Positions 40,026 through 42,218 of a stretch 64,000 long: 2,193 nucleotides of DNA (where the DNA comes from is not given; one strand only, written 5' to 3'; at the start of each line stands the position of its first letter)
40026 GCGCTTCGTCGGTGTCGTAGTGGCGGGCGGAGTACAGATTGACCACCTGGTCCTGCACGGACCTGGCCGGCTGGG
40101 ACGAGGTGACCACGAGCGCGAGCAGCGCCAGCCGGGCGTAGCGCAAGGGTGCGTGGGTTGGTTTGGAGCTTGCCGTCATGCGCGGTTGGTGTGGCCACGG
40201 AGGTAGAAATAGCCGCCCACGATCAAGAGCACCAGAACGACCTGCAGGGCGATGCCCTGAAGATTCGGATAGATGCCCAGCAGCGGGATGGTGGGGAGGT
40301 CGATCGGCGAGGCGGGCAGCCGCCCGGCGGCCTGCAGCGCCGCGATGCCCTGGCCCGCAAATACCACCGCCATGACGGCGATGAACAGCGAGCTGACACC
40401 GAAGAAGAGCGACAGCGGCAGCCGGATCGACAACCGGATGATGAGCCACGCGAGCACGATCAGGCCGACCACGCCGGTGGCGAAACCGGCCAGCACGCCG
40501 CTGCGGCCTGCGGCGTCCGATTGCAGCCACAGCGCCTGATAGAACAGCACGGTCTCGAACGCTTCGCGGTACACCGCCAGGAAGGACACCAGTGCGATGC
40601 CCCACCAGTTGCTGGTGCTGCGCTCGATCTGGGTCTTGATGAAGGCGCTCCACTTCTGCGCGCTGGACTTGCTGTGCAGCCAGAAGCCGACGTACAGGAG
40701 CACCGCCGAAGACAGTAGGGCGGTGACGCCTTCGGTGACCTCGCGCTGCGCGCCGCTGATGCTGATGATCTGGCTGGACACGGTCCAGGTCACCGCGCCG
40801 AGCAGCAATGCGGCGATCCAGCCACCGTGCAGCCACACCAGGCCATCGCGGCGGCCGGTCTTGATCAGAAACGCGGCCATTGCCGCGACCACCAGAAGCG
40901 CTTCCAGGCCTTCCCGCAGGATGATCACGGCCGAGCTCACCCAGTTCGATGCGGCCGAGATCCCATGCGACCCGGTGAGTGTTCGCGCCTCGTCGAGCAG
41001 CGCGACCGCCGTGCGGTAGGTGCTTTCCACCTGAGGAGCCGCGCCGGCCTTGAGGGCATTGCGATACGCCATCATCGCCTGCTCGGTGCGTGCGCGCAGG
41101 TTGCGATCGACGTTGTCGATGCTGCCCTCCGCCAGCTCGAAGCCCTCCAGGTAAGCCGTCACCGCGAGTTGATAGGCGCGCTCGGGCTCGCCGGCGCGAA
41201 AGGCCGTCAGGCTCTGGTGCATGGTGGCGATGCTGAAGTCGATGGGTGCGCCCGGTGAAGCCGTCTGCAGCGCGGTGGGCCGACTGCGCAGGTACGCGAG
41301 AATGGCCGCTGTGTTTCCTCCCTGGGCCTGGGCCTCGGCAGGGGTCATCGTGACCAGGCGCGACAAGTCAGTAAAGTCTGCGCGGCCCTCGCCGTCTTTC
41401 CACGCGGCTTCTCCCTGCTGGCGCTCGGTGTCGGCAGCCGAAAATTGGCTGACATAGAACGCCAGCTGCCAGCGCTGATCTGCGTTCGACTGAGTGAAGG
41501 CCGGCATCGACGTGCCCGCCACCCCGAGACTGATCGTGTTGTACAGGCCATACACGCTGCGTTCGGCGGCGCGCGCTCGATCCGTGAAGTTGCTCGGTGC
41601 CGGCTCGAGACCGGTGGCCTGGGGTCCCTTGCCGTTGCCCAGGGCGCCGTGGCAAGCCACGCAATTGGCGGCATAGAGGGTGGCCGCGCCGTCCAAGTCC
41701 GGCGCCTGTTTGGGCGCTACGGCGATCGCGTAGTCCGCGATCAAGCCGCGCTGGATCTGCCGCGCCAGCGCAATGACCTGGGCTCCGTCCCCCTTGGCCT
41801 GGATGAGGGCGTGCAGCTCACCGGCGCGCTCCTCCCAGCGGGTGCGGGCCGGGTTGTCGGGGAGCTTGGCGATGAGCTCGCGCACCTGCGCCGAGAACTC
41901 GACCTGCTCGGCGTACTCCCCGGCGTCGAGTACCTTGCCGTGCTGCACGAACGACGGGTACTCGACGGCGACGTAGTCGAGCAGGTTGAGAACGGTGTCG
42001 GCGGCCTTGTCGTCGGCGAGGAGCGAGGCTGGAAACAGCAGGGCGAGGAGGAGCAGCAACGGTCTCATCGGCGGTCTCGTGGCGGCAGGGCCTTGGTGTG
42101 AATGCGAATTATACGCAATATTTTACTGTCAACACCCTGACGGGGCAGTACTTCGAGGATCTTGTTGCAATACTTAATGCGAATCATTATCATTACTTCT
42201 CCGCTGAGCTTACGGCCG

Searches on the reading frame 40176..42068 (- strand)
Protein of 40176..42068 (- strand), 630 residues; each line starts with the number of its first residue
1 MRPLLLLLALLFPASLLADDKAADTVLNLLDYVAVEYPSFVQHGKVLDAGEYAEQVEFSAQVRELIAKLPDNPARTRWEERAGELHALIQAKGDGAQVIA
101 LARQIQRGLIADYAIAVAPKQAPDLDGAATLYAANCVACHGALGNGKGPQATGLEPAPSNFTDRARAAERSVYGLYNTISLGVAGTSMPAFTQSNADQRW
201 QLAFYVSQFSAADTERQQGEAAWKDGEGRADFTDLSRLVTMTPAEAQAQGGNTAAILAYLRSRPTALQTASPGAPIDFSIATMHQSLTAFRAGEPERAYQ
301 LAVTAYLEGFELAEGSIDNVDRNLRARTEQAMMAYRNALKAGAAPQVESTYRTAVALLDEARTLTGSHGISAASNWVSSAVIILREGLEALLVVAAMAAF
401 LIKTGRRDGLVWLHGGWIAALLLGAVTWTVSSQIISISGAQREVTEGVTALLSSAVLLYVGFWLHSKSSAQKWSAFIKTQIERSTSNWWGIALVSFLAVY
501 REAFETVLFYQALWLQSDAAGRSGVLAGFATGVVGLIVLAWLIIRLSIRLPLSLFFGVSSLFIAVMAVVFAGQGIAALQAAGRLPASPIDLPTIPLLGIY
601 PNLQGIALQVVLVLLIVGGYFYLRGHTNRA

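Call 16: search_protein_families(library=pfam, proteins=[window:40176-42068:-])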
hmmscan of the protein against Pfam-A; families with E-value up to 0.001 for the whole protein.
window:40176-42068:- (630 aa): 3 families
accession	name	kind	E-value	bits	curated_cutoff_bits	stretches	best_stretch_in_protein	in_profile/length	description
PF03239.20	FTR1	-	3.2e-22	79.6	25.3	2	374-486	122-231/284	Iron permease FTR1 family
PF00034.26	Cytochrom_C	-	2.1e-10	42.2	21.3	1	129-208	5-88/90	Cytochrome c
PF13442.11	Cytochrome_CBB3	-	2e-07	31.7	27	1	126-206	4-68/68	Cytochrome C oxidase, cbb3-type, subunit III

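Call 56: find_encoding_contigs(protein=window:40176-42068:-, flank=2000, max_places=3)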
Protein window:40176-42068:- (630 aa): no gene with exactly this product is on record in the collection.
